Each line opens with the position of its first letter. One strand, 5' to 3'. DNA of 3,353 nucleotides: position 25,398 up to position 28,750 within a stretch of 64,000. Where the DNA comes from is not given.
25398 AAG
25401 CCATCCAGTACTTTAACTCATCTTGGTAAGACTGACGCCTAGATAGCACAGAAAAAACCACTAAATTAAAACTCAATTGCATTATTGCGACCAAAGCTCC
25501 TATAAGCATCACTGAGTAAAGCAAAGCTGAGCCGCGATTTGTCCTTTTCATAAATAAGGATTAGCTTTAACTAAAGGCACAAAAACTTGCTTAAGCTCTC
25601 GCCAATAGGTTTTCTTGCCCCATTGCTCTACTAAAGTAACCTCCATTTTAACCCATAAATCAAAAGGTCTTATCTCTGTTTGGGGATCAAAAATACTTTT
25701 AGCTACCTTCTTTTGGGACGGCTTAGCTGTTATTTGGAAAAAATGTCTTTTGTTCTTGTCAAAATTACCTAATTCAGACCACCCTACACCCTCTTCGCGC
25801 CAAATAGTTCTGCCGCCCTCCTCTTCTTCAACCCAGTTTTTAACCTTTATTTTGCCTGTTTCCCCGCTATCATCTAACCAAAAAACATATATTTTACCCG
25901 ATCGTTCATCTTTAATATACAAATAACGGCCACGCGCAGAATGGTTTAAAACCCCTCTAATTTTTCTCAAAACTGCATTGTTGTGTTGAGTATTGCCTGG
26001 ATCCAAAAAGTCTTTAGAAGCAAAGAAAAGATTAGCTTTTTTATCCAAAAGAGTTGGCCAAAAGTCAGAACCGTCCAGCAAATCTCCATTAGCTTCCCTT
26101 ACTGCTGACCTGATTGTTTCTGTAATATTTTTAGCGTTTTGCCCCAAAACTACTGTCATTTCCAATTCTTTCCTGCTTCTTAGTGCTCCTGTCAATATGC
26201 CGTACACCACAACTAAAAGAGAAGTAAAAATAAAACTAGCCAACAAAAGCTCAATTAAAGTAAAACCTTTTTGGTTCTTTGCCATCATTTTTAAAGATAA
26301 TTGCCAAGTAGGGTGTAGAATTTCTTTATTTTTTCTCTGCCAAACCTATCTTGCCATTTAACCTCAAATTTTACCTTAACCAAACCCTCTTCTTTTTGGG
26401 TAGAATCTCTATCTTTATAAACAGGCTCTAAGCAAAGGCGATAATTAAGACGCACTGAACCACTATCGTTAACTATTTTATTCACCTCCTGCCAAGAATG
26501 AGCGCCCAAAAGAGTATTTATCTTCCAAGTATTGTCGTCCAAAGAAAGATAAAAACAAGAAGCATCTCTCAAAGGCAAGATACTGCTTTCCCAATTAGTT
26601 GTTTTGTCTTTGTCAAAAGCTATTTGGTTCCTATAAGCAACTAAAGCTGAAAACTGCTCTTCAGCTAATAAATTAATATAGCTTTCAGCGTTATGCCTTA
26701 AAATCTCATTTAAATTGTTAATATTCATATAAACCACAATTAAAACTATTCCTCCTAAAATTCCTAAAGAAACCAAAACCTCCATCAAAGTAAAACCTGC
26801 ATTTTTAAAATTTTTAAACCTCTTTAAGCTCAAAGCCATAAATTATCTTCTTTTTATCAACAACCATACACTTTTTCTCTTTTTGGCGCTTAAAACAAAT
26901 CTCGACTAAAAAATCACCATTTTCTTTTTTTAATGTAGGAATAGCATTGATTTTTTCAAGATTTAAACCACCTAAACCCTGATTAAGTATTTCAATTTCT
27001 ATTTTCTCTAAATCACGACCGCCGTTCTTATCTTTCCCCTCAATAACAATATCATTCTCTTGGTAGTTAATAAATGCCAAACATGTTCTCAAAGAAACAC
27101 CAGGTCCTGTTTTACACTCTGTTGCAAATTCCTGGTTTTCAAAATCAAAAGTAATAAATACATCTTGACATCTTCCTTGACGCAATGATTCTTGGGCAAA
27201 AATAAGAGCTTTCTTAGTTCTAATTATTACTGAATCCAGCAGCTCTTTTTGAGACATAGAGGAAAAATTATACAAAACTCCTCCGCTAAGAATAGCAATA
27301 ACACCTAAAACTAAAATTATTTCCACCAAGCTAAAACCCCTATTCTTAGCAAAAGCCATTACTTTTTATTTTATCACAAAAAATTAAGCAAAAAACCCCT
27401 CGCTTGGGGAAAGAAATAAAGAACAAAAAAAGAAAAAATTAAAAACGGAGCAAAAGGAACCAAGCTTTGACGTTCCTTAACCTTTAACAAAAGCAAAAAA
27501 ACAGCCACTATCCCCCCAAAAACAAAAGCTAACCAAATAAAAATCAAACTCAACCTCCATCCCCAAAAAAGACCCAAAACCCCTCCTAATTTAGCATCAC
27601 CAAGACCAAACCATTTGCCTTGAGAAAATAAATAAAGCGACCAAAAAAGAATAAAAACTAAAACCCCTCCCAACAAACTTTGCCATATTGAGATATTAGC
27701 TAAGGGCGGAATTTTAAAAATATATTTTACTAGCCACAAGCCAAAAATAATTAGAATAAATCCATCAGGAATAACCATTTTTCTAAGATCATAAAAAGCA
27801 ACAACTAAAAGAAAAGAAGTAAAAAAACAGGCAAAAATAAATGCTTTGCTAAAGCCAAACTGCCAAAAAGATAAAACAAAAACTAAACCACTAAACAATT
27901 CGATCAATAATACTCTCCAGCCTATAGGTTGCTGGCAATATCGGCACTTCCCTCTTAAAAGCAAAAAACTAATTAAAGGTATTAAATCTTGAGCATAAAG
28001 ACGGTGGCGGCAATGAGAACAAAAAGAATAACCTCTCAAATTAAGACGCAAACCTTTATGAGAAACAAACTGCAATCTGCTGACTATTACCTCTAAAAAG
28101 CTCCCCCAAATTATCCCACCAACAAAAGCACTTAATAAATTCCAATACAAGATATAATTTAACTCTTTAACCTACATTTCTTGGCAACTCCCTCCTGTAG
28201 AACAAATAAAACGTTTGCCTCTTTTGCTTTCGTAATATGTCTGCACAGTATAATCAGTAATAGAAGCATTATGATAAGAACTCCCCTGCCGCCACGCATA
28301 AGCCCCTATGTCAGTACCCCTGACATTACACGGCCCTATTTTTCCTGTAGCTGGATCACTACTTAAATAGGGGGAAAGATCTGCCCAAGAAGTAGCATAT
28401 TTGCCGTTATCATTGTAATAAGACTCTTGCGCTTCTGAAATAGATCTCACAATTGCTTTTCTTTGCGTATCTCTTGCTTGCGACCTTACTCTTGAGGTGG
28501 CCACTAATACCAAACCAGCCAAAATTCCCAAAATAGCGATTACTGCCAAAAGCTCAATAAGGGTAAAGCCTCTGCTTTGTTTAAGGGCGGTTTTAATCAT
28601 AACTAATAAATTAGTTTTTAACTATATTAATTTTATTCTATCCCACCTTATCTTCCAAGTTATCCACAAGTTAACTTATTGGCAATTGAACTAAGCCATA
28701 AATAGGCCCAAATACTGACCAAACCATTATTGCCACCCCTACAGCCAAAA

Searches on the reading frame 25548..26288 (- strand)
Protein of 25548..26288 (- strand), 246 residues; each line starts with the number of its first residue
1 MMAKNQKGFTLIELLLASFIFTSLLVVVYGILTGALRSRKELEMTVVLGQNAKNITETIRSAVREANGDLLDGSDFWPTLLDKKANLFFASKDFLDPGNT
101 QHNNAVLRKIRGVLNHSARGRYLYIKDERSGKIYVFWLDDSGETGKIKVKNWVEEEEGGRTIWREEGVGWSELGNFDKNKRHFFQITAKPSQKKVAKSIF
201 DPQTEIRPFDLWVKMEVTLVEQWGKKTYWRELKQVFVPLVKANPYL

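Call 16: search_protein_families(library=pfam, proteins=[window:25548-26288:-], max_evalue=0.01)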
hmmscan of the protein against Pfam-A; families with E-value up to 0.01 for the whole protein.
window:25548-26288:- (246 aa): 1 family
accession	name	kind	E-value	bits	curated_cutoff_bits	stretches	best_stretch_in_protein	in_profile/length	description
PF07963.17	N_methyl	-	2.3e-07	30.5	21.2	1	4-29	2-27/27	Prokaryotic N-terminal methylation motif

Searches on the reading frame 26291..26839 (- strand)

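Call 16: search_protein_families(library=pfam, proteins=[window:26291-26839:-], max_evalue=0.01)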
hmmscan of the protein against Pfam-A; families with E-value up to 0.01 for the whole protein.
window:26291-26839:- (182 aa): 1 family
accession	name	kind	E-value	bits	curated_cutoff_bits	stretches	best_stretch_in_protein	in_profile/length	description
PF07963.17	N_methyl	-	0.00021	21.2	21.2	1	12-29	3-20/27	Prokaryotic N-terminal methylation motif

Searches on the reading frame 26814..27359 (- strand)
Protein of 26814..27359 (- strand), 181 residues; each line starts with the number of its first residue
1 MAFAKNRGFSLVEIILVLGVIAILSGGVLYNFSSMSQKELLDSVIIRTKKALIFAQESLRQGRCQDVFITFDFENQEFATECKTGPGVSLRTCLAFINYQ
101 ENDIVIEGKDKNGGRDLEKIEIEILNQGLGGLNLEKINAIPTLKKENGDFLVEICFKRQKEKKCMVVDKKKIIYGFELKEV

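Call 5: search_protein_families(library=pfam, proteins=[window:26814-27359:-], max_evalue=1)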
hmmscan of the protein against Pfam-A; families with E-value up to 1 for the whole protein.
window:26814-27359:- (181 aa): 1 family
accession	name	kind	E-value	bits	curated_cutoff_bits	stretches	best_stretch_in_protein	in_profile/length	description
PF07963.17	N_methyl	-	1.1e-05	25.2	21.2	1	5-29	3-27/27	Prokaryotic N-terminal methylation motif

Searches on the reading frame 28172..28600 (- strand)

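Call 5: search_protein_families(library=pfam, proteins=[window:28172-28600:-], max_evalue=1)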
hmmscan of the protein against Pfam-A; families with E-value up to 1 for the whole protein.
window:28172-28600:- (142 aa): 4 families
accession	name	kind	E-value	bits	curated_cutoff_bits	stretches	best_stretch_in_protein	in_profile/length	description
PF07963.17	N_methyl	-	1.5e-08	34.3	21.2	1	7-32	2-27/27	Prokaryotic N-terminal methylation motif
PF16734.10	Pilin_GH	-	0.014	16.2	28.9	1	48-82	5-39/114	Type IV pilin-like G and H, putative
PF15103.11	G0-G1_switch_2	-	0.062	14.2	27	1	18-61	30-73/105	G0/G1 switch protein 2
PF16732.10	ComP_DUS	-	0.37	12.1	27.3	1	42-86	10-41/87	Type IV minor pilin ComP, DNA uptake sequence receptor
